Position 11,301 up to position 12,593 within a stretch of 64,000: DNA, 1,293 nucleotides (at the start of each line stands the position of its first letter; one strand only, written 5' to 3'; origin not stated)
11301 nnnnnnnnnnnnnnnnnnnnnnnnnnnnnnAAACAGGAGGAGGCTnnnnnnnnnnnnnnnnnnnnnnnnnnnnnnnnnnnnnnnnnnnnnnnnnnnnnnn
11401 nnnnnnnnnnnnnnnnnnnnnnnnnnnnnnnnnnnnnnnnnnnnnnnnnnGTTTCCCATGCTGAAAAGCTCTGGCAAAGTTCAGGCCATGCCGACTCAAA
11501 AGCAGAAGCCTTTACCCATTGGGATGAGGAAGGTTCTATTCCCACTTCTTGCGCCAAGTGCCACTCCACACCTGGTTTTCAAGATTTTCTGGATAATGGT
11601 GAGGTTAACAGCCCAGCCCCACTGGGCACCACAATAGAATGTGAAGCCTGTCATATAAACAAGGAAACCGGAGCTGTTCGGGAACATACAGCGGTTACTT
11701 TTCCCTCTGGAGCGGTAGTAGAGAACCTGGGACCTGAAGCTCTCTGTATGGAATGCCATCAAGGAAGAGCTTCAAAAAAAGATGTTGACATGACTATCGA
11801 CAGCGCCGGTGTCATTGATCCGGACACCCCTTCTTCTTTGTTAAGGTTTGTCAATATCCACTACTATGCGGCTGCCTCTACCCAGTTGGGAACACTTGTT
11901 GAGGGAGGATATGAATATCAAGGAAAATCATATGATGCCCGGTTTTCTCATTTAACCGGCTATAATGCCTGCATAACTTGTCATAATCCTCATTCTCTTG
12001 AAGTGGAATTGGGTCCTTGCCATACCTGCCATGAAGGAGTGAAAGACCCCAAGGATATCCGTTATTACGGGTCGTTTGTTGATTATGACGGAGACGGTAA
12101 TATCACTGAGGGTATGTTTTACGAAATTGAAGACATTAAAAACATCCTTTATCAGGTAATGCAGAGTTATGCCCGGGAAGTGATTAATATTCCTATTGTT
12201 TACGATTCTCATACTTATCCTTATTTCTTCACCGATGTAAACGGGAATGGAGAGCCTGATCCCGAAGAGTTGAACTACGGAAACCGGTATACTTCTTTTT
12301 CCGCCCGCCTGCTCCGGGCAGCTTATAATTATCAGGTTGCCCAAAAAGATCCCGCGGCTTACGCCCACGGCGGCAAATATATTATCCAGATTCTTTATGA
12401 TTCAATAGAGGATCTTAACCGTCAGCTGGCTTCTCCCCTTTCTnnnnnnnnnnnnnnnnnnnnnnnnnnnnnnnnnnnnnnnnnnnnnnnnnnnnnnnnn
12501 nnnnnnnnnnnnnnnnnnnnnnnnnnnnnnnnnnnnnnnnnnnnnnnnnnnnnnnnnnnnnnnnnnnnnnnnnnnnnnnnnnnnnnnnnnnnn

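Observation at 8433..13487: Three-gene porin-cytochrome cluster (decaheme cytochrome, 620-aa beta-barrel, 713-aa decaheme cytochrome): candidate extracellular electron-transfer conduit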

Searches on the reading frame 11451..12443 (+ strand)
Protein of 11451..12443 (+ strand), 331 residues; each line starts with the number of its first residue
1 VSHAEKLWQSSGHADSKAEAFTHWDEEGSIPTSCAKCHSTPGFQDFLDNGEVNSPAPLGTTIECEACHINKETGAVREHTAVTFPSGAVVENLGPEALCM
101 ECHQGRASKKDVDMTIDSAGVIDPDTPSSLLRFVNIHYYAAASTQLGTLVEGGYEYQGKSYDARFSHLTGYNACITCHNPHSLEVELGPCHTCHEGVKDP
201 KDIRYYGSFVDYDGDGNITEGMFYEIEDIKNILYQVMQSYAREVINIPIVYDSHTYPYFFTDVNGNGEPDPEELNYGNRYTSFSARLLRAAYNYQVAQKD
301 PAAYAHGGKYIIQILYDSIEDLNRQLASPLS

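Call 71: search_solved_structures(query=A3, max_evalue=10, show_alignments=5)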
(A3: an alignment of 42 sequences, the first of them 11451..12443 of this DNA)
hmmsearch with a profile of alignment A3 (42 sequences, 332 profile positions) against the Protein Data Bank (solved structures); distinct sequences matched with E-value up to 10: 31.
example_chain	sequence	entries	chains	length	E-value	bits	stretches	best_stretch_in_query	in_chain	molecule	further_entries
6r2q_A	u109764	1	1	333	0.00064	22.2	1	28-105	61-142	Cystathionine beta-synthase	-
6i5b_A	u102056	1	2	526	0.00086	21.8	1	16-77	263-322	Uncharacterized protein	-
8bcx_A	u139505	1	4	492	0.0019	20.7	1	95-194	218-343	Nitrite reductase (cytochrome; ammonia-forming)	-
6ef8_A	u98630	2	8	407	0.0064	19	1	61-125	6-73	C-type cytochrome OmcS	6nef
3ov0_A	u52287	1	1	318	0.079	15.4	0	163-196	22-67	Cytochrome c family protein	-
2j7a_A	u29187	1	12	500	0.1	15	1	163-205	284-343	CYTOCHROME C NITRITE REDUCTASE NRFA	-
6lod_A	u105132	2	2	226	0.11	14.9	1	164-206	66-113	MULTIHEME_CYTC domain-containing protein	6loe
2vr0_A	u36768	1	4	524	0.12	14.8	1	163-205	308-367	CYTOCHROME C NITRITE REDUCTASE, CATALYTIC SUBUNIT NFRA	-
10vb_B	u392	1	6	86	0.16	14.3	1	185-250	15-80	Anti-CRISPR protein (AcrIIC1)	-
5li0_n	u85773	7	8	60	0.18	14.2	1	157-194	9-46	30S ribosomal protein S14 type Z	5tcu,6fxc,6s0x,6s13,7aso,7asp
7nhl_o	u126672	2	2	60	0.18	14.2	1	157-194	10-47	30S ribosomal protein S14 type Z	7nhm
5nd8_n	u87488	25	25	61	0.18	14.2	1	157-194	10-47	30S ribosomal protein S14 type Z | Small ribosomal subunit protein uS14B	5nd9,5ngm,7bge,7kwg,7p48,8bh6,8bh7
2k3v_A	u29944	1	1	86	0.18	14.2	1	169-193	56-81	Tetraheme cytochrome c-type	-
8ip8_YA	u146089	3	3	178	0.19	14.1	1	226-320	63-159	60S ribosomal protein eL20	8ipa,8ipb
3oue_A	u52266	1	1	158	0.2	14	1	151-192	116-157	Cytochrome c family protein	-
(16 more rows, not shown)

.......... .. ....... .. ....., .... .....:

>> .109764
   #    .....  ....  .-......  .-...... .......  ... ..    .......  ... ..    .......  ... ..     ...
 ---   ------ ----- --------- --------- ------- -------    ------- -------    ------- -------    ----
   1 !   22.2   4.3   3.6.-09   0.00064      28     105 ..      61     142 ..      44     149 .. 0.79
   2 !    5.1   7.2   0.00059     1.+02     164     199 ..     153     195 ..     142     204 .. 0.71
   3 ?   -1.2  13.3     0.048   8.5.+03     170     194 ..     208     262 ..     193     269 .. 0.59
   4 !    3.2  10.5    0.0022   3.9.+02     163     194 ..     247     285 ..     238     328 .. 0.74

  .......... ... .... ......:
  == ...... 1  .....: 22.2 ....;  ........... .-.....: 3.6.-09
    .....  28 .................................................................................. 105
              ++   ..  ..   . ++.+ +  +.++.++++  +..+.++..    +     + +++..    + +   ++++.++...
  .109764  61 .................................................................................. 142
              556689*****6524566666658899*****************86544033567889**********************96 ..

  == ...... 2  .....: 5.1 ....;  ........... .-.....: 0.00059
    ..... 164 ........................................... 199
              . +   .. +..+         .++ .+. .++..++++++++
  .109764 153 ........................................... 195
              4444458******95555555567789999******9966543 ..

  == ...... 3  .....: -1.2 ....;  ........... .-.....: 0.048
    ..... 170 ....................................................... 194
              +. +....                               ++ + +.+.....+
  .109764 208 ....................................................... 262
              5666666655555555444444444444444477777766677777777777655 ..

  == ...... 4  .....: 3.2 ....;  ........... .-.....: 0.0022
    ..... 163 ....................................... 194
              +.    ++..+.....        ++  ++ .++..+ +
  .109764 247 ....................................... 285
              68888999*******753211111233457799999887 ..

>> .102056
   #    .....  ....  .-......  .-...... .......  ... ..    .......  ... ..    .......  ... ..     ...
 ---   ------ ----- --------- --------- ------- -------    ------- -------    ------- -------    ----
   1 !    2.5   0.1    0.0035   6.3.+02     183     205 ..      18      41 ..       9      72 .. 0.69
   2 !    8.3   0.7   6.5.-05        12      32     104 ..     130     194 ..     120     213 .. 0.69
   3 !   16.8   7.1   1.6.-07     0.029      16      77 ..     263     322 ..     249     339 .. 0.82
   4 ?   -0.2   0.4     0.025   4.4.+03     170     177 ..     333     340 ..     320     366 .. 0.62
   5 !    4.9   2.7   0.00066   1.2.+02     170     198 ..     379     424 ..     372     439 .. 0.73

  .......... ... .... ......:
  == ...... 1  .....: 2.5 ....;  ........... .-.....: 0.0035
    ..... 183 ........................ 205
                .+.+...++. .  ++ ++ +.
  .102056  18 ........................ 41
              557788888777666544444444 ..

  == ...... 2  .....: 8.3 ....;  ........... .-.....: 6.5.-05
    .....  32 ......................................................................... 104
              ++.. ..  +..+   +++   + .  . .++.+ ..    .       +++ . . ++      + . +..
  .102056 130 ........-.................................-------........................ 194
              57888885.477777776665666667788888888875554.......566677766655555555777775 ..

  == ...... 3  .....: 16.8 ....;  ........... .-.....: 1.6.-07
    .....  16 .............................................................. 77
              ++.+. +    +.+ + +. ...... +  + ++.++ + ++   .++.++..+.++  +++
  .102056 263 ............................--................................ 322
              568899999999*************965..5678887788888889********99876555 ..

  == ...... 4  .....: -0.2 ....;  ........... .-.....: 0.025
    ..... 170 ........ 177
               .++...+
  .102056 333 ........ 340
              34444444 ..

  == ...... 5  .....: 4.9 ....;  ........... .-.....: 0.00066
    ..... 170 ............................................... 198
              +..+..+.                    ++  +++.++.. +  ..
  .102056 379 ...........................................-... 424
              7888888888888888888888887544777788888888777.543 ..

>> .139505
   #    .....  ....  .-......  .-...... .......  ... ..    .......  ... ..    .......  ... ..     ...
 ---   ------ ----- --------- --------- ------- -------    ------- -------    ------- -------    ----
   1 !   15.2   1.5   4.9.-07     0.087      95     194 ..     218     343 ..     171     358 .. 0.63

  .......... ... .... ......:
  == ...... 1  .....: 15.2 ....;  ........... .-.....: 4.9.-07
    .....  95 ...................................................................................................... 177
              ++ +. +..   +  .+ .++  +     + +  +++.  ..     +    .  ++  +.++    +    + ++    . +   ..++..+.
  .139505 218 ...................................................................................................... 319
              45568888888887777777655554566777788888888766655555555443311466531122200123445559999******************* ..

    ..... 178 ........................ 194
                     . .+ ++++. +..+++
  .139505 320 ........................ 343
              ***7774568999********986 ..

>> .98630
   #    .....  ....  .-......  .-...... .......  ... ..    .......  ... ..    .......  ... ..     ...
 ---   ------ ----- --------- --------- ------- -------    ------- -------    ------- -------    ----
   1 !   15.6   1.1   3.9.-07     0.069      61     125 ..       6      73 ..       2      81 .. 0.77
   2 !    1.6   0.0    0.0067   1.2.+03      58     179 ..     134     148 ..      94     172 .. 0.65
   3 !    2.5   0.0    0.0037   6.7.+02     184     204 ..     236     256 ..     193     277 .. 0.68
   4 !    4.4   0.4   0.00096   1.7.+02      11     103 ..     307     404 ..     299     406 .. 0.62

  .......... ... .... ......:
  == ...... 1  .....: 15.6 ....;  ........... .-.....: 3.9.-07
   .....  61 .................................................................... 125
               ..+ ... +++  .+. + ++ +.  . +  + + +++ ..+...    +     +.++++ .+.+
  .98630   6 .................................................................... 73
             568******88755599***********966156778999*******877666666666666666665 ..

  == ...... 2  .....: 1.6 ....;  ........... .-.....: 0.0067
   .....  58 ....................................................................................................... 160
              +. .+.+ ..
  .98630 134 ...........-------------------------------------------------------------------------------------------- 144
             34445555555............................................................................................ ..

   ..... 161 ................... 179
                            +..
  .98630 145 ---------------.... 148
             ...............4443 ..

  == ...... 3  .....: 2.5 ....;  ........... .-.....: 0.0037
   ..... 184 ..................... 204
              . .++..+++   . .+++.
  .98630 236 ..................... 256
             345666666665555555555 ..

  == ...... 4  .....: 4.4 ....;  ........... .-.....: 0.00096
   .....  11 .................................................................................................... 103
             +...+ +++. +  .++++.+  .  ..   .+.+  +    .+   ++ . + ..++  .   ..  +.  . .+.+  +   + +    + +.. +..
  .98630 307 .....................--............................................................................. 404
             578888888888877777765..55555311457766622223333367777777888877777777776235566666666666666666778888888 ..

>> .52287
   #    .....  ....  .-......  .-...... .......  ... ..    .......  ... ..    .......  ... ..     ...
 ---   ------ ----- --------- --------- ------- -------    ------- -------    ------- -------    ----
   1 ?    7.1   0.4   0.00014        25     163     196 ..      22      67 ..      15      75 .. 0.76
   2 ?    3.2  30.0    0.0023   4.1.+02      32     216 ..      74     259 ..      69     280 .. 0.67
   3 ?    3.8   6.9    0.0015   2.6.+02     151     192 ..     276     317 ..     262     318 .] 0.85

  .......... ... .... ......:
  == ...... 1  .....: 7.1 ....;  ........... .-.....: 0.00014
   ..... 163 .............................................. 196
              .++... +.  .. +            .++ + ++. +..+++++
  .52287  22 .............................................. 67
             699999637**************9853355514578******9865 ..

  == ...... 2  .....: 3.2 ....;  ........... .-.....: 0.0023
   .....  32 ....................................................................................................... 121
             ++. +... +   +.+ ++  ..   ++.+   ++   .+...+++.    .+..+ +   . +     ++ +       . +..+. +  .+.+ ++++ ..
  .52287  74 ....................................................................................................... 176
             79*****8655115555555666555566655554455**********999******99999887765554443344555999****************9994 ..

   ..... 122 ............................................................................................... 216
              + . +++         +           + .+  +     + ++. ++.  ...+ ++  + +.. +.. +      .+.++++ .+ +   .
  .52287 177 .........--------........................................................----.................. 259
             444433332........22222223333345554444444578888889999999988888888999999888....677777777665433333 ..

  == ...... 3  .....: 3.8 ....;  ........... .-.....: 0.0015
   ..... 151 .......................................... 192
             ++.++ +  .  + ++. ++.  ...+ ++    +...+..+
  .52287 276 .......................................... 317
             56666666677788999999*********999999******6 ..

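Call 84: search_protein_representatives(protein=window:11451-12443:+)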
Query: 331 residues. Proteins with E-value up to 0.001 (for the whole library): 1417; up to 1e-10: 802; up to 1e-30: 332. The best 150 are listed.
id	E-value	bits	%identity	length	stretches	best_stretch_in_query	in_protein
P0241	1.3e-243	823.4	45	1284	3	5-330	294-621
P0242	2.6e-191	651.4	46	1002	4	8-324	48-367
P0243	1.5e-185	632.5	47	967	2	5-328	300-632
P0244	7.2e-185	630.3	49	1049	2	5-330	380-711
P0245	1.1e-183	626.4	48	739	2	7-330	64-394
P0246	8.6e-177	603.7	47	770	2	8-328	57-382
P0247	1.6e-170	583.1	48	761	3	4-327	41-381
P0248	6.5e-161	551.5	48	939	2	7-324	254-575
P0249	9.1e-161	551.0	46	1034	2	6-330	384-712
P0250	9.0e-157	537.9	48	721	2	8-324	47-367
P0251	8.7e-156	534.6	48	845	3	7-330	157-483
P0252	7.6e-154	528.3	43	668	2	5-330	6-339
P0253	6.7e-150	515.3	47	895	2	6-326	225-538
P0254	3.4e-149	513.0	46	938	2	5-324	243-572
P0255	2.5e-147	506.8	43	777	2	4-330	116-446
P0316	2.4e-97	342.5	51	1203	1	6-330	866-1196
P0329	6.0e-89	314.9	46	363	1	9-324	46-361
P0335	1.3e-81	290.8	45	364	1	5-325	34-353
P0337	6.4e-81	288.5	46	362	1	7-326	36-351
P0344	8.2e-79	281.6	45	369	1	6-326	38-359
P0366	1.4e-67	244.6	42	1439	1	7-326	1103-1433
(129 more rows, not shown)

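Call 85: list_cluster_members(proteins=[P0241, P0242, P0245, P0250, P0316, P0329, P0335, P0337, P0366, P0344])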
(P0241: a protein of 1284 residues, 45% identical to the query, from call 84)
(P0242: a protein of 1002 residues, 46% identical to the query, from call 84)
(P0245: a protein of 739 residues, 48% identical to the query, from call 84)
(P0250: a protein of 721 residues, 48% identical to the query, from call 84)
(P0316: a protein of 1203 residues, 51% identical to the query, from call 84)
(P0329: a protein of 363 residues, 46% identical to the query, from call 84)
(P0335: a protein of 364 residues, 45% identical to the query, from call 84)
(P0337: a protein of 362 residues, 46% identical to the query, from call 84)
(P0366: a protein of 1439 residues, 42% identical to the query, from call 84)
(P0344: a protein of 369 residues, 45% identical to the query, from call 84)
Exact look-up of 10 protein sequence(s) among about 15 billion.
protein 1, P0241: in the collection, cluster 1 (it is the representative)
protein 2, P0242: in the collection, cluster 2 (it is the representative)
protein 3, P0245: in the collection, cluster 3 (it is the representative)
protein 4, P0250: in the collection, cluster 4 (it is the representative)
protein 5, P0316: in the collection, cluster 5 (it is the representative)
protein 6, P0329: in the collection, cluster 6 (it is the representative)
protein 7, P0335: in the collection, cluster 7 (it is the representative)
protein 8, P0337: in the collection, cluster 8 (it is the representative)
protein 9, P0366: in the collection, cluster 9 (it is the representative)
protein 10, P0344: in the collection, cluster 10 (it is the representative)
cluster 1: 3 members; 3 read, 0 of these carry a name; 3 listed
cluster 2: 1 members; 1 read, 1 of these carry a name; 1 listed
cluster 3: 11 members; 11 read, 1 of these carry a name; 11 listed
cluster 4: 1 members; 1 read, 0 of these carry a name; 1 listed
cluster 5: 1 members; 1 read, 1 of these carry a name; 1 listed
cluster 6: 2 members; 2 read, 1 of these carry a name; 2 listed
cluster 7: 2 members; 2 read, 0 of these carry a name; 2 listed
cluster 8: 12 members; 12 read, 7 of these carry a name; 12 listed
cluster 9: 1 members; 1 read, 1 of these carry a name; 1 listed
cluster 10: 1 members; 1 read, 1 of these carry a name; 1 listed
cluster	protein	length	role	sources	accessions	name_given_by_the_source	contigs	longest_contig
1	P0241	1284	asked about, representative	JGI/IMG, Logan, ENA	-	-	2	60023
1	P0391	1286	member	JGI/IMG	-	-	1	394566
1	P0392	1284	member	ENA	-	-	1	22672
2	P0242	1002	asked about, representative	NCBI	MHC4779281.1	MAG: hypothetical protein ACYTFG_11965, partial [Planctomycetota bacterium]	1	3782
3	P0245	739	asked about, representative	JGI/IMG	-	hypothetical protein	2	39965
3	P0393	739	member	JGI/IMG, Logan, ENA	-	-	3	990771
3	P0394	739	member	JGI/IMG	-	-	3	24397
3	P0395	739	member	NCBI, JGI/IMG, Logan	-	-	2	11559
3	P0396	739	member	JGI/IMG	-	-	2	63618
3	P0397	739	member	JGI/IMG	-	-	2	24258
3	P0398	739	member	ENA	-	-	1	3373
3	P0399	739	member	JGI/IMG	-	-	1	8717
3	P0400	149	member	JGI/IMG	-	-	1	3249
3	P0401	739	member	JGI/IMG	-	-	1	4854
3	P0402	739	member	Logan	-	-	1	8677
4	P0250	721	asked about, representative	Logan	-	-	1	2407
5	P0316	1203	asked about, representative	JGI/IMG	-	methyl-accepting chemotaxis protein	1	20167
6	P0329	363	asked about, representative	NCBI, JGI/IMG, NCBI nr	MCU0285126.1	MAG: polyheme membrane-associated cytochrome C [Acidobacteria bacterium] | hypothetical protein | polyheme membrane-associated cytochrome C [Acidobacteriota bacterium]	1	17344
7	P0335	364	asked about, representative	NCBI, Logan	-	-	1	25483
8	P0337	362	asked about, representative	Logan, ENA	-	-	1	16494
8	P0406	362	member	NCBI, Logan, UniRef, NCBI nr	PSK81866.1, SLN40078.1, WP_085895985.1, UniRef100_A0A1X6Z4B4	hypothetical protein CLV79_11484 [Limimaricola soesokkakensis] | Uncharacterized protein n=1 Tax=Limimaricola soesokkakensis TaxID=1343159 ... | polyheme membrane-associated cytochrome C [Limimaricola soesokkakensis]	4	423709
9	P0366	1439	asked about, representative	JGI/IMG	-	basic membrane lipoprotein Med (substrate-binding protein (PBP1-ABC) ...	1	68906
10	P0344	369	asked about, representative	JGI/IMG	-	hypothetical protein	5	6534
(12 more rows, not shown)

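Call 86: find_encoding_contigs(protein=P0406, flank=6000, max_places=2)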
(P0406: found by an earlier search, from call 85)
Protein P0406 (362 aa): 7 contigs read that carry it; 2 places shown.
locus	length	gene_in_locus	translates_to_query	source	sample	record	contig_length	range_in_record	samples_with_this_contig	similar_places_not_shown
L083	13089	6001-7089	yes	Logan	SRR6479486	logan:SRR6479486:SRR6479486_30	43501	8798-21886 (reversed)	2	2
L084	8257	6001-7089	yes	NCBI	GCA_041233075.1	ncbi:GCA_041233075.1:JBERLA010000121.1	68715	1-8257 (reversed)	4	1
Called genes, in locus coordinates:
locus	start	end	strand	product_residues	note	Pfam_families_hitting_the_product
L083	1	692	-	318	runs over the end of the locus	PF02424:ApbE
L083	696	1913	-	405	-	PF00111:Fer2, PF00175:NAD_binding_1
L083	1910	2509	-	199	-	PF02508:Rnf-Nqr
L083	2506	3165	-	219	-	PF02508:Rnf-Nqr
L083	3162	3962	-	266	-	PF04205:FMN_bind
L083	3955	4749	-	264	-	PF03116:NQR2_RnfD_RnfE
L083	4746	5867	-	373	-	PF05896:NQRA_N, PF24836:NQRA_2nd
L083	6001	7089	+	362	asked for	PF14537:Cytochrom_c3_2 (faint), PF14522:Cytochrome_C7 (faint)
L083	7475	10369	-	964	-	PF02743:dCache_1, PF08448:PAS_4 (faint), PF12860:PAS_7, PF00990:GGDEF, PF00563:EAL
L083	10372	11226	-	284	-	-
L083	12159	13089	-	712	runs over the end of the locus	PF01642:MM_CoA_mutase, PF02310:B12-binding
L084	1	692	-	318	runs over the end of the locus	PF02424:ApbE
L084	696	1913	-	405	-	PF00111:Fer2, PF00175:NAD_binding_1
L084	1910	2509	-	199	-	PF02508:Rnf-Nqr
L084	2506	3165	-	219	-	PF02508:Rnf-Nqr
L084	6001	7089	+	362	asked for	PF14537:Cytochrom_c3_2 (faint), PF14522:Cytochrome_C7 (faint)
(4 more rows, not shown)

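Call 90: find_encoding_contigs(protein=P0393, flank=7000, max_places=1)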
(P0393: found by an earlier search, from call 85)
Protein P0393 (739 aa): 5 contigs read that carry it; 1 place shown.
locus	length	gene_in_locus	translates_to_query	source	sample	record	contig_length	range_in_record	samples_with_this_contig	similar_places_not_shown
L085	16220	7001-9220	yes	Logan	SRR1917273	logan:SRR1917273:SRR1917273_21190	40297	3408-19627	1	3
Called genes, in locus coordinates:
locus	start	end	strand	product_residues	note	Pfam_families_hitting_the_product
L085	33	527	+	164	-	PF00210:Ferritin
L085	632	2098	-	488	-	PF00083:Sugar_tr, PF07690:MFS_1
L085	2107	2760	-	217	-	PF02230:Abhydrolase_2, PF00561:Abhydrolase_1 (faint), PF12146:Hydrolase_4 (faint), PF01738:DLH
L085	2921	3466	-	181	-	PF04264:YceI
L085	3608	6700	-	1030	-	PF03704:BTAD, PF00515:TPR_1 (faint), PF07719:TPR_2 (faint), PF13176:TPR_7 (faint), PF13181:TPR_8 (faint), PF13424:TPR_12 (faint), PF17874:TPR_MalT (faint), PF13191:AAA_16, +2 more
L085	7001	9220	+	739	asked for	PF02085:Cytochrom_CIII (faint), PF14537:Cytochrom_c3_2 (faint), PF14522:Cytochrome_C7 (faint)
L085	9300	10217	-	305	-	PF13240:Zn_Ribbon_1 (weak)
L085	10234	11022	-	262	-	PF20703:nSTAND1 (weak), PF00005:ABC_tran, PF13401:AAA_22 (faint), PF13304:AAA_21 (faint)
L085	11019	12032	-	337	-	PF13379:NMT1_2, PF09084:NMT1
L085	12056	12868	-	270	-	PF00528:BPD_transp_1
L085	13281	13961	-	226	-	PF00834:Ribul_P_3_epim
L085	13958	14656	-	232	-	PF06026:Rib_5-P_isom_A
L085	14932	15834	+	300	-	PF00069:Pkinase, PF07714:PK_Tyr_Ser-Thr, PF01636:APH (faint), PF03109:ABC1, PF14531:Kinase-like (weak)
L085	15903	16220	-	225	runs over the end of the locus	PF02254:TrkA_N, PF02080:TrkA_C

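Call 91: find_encoding_contigs(protein=P0391, flank=7000, max_places=1)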
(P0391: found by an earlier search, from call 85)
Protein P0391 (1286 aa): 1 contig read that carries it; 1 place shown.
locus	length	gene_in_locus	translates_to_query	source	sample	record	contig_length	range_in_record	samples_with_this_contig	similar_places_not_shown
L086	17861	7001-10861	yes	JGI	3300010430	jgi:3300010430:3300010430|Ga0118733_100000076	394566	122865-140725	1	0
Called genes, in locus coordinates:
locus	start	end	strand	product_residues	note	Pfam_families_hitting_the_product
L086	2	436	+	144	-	-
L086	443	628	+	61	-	-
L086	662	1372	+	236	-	-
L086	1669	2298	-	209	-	PF00583:Acetyltransf_1, PF13508:Acetyltransf_7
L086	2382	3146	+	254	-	PF13709:DUF4159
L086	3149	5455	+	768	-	PF07090:GATase1_like, PF01835:MG2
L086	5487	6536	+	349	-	PF01380:SIS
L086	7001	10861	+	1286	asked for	PF02368:Big_2, PF26182:Ig_NUP210_5th (faint), PF26918:Ig_Eae (faint), PF02368:Big_2 (weak), PF02085:Cytochrom_CIII (faint), PF14522:Cytochrome_C7 (faint), PF14537:Cytochrom_c3_2 (faint), PF22113:Mtrc-MtrF_II-IV_dom (faint)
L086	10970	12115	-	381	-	PF01368:DHH, PF02272:DHHA1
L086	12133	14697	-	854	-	PF11897:DUF3417, PF00343:Phosphorylase, PF28476:GlgP_C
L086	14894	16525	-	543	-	PF00493:MCM (faint), PF00004:AAA (weak), PF07728:AAA_5 (weak), PF07724:AAA_2, PF00004:AAA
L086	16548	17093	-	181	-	PF00227:Proteasome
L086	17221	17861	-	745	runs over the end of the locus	PF13620:CarboxypepD_reg, PF09587:PGA_cap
